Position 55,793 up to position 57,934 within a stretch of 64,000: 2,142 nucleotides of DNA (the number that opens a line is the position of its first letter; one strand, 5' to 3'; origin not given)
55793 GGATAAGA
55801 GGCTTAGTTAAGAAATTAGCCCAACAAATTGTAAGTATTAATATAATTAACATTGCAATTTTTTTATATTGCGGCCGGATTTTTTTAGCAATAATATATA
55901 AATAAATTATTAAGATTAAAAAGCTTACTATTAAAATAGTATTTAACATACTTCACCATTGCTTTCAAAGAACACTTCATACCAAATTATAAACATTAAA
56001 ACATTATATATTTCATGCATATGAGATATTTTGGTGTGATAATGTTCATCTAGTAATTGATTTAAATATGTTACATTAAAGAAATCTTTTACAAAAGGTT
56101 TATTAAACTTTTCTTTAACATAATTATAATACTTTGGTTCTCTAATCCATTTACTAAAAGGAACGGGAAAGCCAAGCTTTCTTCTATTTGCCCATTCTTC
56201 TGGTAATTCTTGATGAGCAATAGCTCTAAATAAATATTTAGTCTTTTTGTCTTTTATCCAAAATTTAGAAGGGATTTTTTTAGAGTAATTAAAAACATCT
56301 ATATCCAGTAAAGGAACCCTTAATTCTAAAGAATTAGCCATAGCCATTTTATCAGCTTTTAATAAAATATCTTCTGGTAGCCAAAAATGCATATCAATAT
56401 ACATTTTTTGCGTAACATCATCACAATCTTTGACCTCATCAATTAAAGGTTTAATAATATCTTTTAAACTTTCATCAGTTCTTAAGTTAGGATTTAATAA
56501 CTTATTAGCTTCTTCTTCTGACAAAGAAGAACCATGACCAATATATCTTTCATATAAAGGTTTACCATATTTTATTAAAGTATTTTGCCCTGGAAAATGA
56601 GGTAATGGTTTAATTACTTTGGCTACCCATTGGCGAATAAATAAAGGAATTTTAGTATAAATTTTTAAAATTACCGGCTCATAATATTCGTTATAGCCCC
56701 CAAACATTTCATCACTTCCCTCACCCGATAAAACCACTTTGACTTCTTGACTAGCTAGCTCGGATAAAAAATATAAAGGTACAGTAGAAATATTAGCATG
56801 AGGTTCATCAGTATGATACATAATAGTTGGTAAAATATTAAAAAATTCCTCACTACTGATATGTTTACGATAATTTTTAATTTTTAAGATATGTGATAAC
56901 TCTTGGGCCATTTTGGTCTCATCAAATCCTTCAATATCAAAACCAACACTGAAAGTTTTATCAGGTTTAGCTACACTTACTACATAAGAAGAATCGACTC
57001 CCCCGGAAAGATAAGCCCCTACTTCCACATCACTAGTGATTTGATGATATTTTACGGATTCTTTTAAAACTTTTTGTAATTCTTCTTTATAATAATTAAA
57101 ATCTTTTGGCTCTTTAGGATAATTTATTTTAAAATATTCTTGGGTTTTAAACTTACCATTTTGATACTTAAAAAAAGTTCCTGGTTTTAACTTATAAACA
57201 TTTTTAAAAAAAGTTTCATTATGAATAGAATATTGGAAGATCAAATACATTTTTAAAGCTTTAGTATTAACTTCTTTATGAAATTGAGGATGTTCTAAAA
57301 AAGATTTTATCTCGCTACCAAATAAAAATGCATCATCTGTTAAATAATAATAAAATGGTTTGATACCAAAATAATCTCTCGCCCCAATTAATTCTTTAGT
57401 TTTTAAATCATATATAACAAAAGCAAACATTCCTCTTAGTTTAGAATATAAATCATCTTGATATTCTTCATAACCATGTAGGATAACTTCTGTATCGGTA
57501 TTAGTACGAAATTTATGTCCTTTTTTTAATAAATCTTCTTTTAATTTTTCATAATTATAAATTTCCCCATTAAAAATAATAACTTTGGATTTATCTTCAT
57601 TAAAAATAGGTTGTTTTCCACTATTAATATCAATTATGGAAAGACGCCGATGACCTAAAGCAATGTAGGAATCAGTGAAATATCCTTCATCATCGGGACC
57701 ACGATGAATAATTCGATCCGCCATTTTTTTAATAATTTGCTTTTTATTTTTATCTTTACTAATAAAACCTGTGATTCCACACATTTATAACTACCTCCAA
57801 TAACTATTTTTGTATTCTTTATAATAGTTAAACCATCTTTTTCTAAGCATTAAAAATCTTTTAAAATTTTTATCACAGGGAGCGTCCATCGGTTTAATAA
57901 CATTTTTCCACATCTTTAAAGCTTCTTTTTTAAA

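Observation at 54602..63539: Tightly coupled seven-gene operon predicted to build and amidate a non-canonical peptidoglycan side chain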

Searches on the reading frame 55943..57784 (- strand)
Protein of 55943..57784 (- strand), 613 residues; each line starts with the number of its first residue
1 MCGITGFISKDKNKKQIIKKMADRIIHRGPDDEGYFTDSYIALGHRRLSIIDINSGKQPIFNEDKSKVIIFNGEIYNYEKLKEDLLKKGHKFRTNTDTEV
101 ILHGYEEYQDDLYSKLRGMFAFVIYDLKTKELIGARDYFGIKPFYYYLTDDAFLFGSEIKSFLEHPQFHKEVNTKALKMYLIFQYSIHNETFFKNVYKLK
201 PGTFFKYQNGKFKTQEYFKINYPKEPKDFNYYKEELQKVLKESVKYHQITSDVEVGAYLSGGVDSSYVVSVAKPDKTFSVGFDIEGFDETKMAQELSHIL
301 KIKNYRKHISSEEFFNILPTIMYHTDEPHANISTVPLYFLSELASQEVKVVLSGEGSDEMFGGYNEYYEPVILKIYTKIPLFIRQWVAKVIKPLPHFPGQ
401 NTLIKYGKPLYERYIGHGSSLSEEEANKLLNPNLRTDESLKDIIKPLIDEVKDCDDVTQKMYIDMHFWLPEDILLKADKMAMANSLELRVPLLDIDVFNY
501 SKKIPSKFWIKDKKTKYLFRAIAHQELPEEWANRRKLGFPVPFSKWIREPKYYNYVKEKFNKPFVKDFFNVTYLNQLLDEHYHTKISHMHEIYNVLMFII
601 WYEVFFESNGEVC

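Call 4: search_protein_families(library=pfam, proteins=[window:55943-57784:-], max_evalue=0.01)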
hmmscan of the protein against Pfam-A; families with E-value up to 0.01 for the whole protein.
window:55943-57784:- (613 aa): 4 families
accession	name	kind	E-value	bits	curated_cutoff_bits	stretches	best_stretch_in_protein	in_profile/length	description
PF00733.27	Asn_synthase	-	4.3e-82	277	21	1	235-603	1-354/354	Asparagine synthase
PF13537.11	GATase_7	-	1.1e-44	151.9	25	1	45-163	1-122/123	Glutamine amidotransferase domain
PF13522.11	GATase_6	-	2.1e-38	131.7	27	1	30-158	1-130/130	Glutamine amidotransferase domain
PF12481.13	DUF3700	-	0.00015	21.7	27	1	109-158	122-171/228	Aluminium induced protein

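Call 5: search_protein_families(library=ncbifam, proteins=[window:55943-57784:-], max_evalue=0.01)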
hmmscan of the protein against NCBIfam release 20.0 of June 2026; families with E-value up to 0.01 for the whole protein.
window:55943-57784:- (613 aa): 9 families
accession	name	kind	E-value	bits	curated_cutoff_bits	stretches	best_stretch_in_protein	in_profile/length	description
TIGR01536.1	asn_synth_AEB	equivalog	7.2e-153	510.3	267.1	1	2-539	1-517/517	asparagine synthase (glutamine-hydrolyzing)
TIGR03108.1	eps_aminotran_1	hypoth_equivalog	1.2e-145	486.6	816.9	1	1-598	1-621/628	XrtA/PEP-CTERM system amidotransferase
TIGR03104.1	trio_amidotrans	equivalog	8.3e-107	357.8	570.1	2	1-367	1-383/589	N-acetylglutaminylglutamine amidotransferase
NF006949.0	PRK09431.1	equivalog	4.4e-90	302.8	499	3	1-166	1-169/554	asparagine synthase B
NF033535.1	lass_lactam_cya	exception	1.6e-59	202.1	525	1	1-360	1-375/668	lasso peptide isopeptide bond-forming cyclase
NF001484.0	PRK00331.1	subfamily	3e-14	52.3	381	1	58-174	86-210/601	isomerizing glutamine--fructose-6-phosphate transaminase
TIGR01135.1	glmS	equivalog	3.4e-13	49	418.05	1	59-179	86-214/607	glutamine--fructose-6-phosphate transaminase (isomerizing)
TIGR01134.1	purF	equivalog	1.1e-11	44.8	350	1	42-174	67-211/432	amidophosphoribosyltransferase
NF033561.1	macrolact_Ik_Al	subfamily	1.3e-05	24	300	1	136-275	97-234/561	albusnodin/ikarugamycin family macrolactam cyclase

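Call 82: search_dna_similar(query=window:55943-57784:-, collection=plasmids, mode=protein, max_evalue=1e-60, max_rows=40)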
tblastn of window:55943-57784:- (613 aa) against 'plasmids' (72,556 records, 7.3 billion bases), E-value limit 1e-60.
Records with a match: 158; places in all: 161; records where one place covers at least 80% of the query: 154.
Best place of each record, by identity: <60% 158.
By first word of the organism name: Sinorhizobium 71; Bacillus 11; Ensifer 9; Mesorhizobium 6; Azospirillum 5; Rhizobium 4; Vibrio 3; Haloarcula 3; Lawsonia 3; Pantoea 3; and 32 more.
By predicted mobility (MOB-suite, as given by PLSDB): non-mobilizable 78; mobilizable 58; conjugative 22.
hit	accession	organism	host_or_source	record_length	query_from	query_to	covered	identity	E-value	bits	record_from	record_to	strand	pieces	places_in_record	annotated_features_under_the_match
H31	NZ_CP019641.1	Planococcus lenghuensis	whole organism,crude oil-contamination ...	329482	1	606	99%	50.0%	0e+0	587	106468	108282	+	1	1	asnB: asparagine synthase (glutamine-hydrolyzing)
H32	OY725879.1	Subdoligranulum variabile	-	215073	1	606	99%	49.4%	3e-179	570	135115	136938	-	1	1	none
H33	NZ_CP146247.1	Sporosarcina psychrophila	cell culture,Middle part of the water ...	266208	1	606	99%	48.8%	7e-174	555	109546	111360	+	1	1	asnB: asparagine synthase (glutamine-hydrolyzing)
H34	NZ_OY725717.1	Collinsella aerofaciens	-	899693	1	606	99%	47.9%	4e-174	555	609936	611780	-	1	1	asnB: asparagine synthase (glutamine-hydrolyzing)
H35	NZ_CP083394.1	Lactobacillus crispatus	Homo sapiens,Whole organism,urine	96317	1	606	99%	43.3%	5e-149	483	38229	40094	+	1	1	asnB: asparagine synthase (glutamine-hydrolyzing)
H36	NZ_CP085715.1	Peribacillus asahii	single cell,soil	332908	1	607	99%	43.2%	5e-131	431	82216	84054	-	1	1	asnB: asparagine synthase (glutamine-hydrolyzing)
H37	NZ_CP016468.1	Latilactobacillus curvatus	cell culture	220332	1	608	99%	42.7%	5e-150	486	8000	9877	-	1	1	asnB: asparagine synthase (glutamine-hydrolyzing)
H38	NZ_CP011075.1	Brevibacillus laterosporus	Oryza sativa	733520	1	607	99%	42.1%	9e-141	459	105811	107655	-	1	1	asnB: asparagine synthase (glutamine-hydrolyzing)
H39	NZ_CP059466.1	Priestia megaterium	Prokaryotes,soil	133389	1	609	99%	41.9%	7e-134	439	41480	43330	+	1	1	asnB: asparagine synthase (glutamine-hydrolyzing)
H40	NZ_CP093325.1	Bacillus sp. N5-665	whole organism,peat soil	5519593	1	607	99%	41.9%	3e-130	429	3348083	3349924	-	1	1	none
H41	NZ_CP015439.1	Anoxybacillus amylolyticus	Microbial isolate,soil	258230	1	607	99%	41.6%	3e-122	405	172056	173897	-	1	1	asnB: asparagine synthase (glutamine-hydrolyzing)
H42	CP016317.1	Bacillus cereus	cell culture,Korean fermented food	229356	1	607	99%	41.4%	1e-129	427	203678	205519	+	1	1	asparagine synthase (glutamine-hydrolyzing)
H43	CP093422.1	Bacillus paranthracis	cell culture,sufu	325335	1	607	99%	41.4%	1e-129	427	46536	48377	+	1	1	asnB: asparagine synthase (glutamine-hydrolyzing)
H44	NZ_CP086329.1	Bacillus pacificus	single cell culture,sludge from ...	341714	1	607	99%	41.4%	1e-129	427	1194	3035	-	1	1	asnB: asparagine synthase (glutamine-hydrolyzing)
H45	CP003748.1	Bacillus cereus FRI-35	-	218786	1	607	99%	41.2%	3e-128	423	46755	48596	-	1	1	asparagine synthase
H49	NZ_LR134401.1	Listeria monocytogenes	Homo sapiens,Vein blood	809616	1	605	99%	40.7%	1e-131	433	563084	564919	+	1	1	asnB: asparagine synthase (glutamine-hydrolyzing)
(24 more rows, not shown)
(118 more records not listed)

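Call 83: get_annotated_region(hit=H31, flank=5000)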
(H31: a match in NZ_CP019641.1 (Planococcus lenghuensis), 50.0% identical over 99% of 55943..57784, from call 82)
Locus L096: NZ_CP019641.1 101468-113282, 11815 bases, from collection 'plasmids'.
description: Planococcus lenghuensis strain Y42 plasmid unnamed1, complete sequence
organism: Planococcus lenghuensis (NCBI taxid 2213202)
taxonomy: Bacteria; Bacillota; Bacilli; Bacillales; Planococcaceae; Planococcus; Planococcus lenghuensis
host: -; source: whole organism,crude oil-contamination soil; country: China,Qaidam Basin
typing (MOB-suite, as given by PLSDB): mobilizable; replicon rep_cluster_367; relaxase MOBQ
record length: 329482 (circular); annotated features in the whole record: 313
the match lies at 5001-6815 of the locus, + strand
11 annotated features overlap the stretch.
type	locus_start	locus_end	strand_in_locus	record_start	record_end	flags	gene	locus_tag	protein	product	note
CDS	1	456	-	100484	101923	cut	-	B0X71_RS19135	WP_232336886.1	MATE family efflux transporter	GO:0006855 - xenobiotic transmembrane transport [Evidence IEA]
CDS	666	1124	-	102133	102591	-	-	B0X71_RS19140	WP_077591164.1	DUF305 domain-containing protein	-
CDS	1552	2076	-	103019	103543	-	-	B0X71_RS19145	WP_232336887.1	hypothetical protein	-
CDS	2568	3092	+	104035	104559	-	-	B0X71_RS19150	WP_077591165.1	YetF domain-containing protein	-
CDS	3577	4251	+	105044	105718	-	-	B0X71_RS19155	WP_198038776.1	response regulator transcription factor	GO:0000160 - phosphorelay signal transduction system [Evidence IEA]; GO:0006355 - regulation of DNA-templated ...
CDS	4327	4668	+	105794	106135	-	-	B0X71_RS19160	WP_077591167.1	helix-turn-helix transcriptional regulator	-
CDS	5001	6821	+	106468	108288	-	asnB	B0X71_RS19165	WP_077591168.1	asparagine synthase (glutamine-hydrolyzing)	GO:0006529 - asparagine biosynthetic process [Evidence IEA]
CDS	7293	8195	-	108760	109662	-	-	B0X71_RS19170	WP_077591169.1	metallophosphoesterase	-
CDS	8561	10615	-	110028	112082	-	-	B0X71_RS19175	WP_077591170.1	DUF3883 domain-containing protein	-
CDS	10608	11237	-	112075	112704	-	-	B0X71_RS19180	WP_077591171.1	hypothetical protein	-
CDS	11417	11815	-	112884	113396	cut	-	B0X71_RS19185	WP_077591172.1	hypothetical protein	-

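Call 84: get_annotated_region(hit=H33, flank=5000)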
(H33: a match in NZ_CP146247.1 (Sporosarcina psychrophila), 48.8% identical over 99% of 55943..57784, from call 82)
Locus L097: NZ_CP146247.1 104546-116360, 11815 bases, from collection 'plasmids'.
description: Sporosarcina psychrophila strain TMP10 plasmid pSP10-266k, complete sequence
organism: Sporosarcina psychrophila (NCBI taxid 1476)
taxonomy: Bacteria; Bacillota; Bacilli; Bacillales; Planococcaceae; Sporosarcina; Sporosarcina psychrophila
host: -; source: cell culture,Middle part of the water column of temporary meltwater pond; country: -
typing (MOB-suite, as given by PLSDB): non-mobilizable
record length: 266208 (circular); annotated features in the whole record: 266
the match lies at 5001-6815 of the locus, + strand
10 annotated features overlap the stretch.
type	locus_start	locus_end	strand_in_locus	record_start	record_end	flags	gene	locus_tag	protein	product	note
CDS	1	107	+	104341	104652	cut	-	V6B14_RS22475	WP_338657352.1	hypothetical protein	-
CDS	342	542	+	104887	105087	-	-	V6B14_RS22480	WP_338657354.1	hypothetical protein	-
CDS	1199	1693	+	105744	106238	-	-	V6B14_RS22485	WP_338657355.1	hypothetical protein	-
CDS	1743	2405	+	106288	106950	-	-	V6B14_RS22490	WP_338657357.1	M50 family metallopeptidase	-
CDS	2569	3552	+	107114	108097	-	-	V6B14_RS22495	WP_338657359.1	helix-turn-helix domain-containing protein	-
CDS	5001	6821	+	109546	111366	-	asnB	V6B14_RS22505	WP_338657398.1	asparagine synthase (glutamine-hydrolyzing)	GO:0006529 - asparagine biosynthetic process [Evidence IEA]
CDS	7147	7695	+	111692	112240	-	-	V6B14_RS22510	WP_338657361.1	VTT domain-containing protein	-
CDS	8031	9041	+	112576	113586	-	-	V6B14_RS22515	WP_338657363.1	rod shape-determining protein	GO:0000902 - cell morphogenesis [Evidence IEA]; GO:0008360 - regulation of cell shape [Evidence IEA]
CDS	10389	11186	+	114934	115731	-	spoIIP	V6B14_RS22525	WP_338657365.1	stage II sporulation protein P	GO:0030436 - asexual sporulation [Evidence IEA]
CDS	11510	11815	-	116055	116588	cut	resA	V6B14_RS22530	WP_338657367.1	thiol-disulfide oxidoreductase ResA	GO:0017004 - cytochrome complex assembly [Evidence IEA]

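Call 85: get_annotated_region(hit=H34, flank=5000)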
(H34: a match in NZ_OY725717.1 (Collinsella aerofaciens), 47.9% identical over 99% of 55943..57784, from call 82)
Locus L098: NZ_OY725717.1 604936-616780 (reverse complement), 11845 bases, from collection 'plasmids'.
description: Collinsella aerofaciens strain Collinsella aerofaciens TSDC17.2-1.1 plasmid 6, complete sequence
organism: Collinsella aerofaciens (NCBI taxid 74426)
taxonomy: Bacteria; Actinomycetota; Coriobacteriia; Coriobacteriales; Coriobacteriaceae; Collinsella; Collinsella aerofaciens
host: -; source: -; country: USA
typing (MOB-suite, as given by PLSDB): non-mobilizable
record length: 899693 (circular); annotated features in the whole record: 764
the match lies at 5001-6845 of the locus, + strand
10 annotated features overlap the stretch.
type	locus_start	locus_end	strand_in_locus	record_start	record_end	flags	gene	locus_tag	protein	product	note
CDS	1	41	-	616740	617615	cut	-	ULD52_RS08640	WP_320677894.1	IS256 family transposase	-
CDS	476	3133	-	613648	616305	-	-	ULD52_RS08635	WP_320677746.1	N-6 DNA methylase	GO:0006306 - DNA methylation [Evidence IEA]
CDS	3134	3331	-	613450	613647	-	-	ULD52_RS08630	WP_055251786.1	type II toxin-antitoxin system RelB/DinJ family antitoxin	GO:0006355 - regulation of DNA-templated transcription [Evidence IEA]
CDS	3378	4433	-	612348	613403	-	-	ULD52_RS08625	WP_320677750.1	IS1595 family transposase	-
CDS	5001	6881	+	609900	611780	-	asnB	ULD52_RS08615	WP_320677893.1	asparagine synthase (glutamine-hydrolyzing)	GO:0006529 - asparagine biosynthetic process [Evidence IEA]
CDS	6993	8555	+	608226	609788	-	-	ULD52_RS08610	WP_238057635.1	UDP-N-acetylmuramoyl-L-alanyl-D-glutamate--2, 6-diaminopimelate ligase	GO:0009252 - peptidoglycan biosynthetic process [Evidence IEA]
CDS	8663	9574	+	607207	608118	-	-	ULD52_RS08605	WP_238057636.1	HAD family hydrolase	GO:0008152 - metabolic process [Evidence IEA]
CDS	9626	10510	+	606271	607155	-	murI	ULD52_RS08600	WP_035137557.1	glutamate racemase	GO:0009252 - peptidoglycan biosynthetic process [Evidence IEA]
CDS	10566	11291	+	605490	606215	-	rph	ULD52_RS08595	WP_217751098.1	ribonuclease PH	GO:0008033 - tRNA processing [Evidence IEA]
CDS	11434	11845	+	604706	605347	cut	rdgB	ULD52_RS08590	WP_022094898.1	RdgB/HAM1 family non-canonical purine NTP pyrophosphatase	GO:0006281 - DNA repair [Evidence IEA]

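Call 89: get_annotated_region(hit=H49, flank=2500)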
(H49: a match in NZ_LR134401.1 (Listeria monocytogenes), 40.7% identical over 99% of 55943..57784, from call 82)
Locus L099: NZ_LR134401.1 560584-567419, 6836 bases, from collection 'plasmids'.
description: Listeria monocytogenes strain NCTC7974 plasmid 4, complete sequence
organism: Listeria monocytogenes (NCBI taxid 1639)
taxonomy: Bacteria; Bacillota; Bacilli; Bacillales; Listeriaceae; Listeria; Listeria monocytogenes
host: -; source: Homo sapiens,Vein blood; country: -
typing (MOB-suite, as given by PLSDB): non-mobilizable
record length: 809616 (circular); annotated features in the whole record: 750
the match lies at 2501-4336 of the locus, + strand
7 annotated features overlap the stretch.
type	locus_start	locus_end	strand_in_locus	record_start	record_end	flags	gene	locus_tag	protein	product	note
CDS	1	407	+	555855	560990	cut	lapB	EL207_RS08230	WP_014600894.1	surface-anchored adhesin LapB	-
CDS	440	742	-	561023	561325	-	-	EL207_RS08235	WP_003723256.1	hypothetical protein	-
CDS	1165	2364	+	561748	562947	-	metK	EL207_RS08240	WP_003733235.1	methionine adenosyltransferase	GO:0006556 - S-adenosylmethionine biosynthetic process [Evidence IEA]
CDS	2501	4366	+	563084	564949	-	asnB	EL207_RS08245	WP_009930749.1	asparagine synthase (glutamine-hydrolyzing)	GO:0006529 - asparagine biosynthetic process [Evidence IEA]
CDS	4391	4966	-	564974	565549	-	-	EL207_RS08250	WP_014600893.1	class I SAM-dependent methyltransferase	-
CDS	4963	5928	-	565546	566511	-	-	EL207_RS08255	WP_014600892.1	TIGR01212 family radical SAM protein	-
CDS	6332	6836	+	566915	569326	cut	leuS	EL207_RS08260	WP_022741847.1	leucine--tRNA ligase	GO:0006429 - leucyl-tRNA aminoacylation [Evidence IEA]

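Call 90: get_annotated_region(hit=H37, flank=2500)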
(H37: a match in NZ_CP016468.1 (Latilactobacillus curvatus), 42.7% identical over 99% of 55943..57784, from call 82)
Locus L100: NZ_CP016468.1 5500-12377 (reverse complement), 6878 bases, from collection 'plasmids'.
description: Latilactobacillus curvatus strain TMW 1.27 plasmid pL127-1, complete sequence
organism: Latilactobacillus curvatus (NCBI taxid 28038)
taxonomy: Bacteria; Bacillota; Bacilli; Lactobacillales; Lactobacillaceae; Latilactobacillus; Latilactobacillus curvatus
host: -; source: cell culture; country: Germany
typing (MOB-suite, as given by PLSDB): non-mobilizable
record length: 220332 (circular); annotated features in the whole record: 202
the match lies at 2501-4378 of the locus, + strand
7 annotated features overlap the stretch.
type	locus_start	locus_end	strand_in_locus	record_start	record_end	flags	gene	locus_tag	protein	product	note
CDS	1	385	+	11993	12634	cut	trmB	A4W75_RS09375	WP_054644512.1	tRNA (guanosine(46)-N7)-methyltransferase TrmB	GO:0006400 - tRNA modification [Evidence IEA]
CDS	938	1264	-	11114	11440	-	-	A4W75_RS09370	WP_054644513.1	hypothetical protein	-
CDS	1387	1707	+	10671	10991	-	-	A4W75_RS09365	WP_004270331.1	thioredoxin family protein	-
CDS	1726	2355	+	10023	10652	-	-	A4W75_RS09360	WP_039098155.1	YtpR family tRNA-binding protein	-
CDS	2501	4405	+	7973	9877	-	asnB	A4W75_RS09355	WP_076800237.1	asparagine synthase (glutamine-hydrolyzing)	GO:0006529 - asparagine biosynthetic process [Evidence IEA]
CDS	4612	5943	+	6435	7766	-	murC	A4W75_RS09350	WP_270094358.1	UDP-N-acetylmuramate--L-alanine ligase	GO:0009252 - peptidoglycan biosynthetic process [Evidence IEA]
CDS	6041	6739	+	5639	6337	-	-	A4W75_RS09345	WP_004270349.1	Bax inhibitor-1/YccA family protein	-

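Call 91: get_annotated_region(hit=H42, flank=2500)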
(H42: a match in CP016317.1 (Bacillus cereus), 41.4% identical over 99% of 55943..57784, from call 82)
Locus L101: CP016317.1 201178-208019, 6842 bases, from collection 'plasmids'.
description: Bacillus cereus strain M3 plasmid pBCM301, complete sequence
organism: Bacillus cereus (NCBI taxid 1396)
taxonomy: Bacteria; Bacillota; Bacilli; Bacillales; Bacillaceae; Bacillus; Bacillus cereus
host: -; source: cell culture,Korean fermented food; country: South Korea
typing (MOB-suite, as given by PLSDB): non-mobilizable; replicon rep_cluster_125
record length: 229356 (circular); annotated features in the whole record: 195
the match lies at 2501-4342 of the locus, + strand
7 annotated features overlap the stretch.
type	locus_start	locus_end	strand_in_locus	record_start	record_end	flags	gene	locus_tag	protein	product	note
CDS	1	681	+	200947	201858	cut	-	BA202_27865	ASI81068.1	FAD-binding oxidoreductase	-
CDS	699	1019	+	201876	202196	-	-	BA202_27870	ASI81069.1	adhesin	-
CDS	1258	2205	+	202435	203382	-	-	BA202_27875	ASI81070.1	LysR family transcriptional regulator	-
CDS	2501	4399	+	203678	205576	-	-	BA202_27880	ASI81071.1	asparagine synthase (glutamine-hydrolyzing)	-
CDS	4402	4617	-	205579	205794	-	-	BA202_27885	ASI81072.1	hypothetical protein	-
CDS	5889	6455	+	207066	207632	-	-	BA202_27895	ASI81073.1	restriction endonuclease subunit S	-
CDS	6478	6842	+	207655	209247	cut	-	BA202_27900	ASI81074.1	type I restriction-modification system subunit M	-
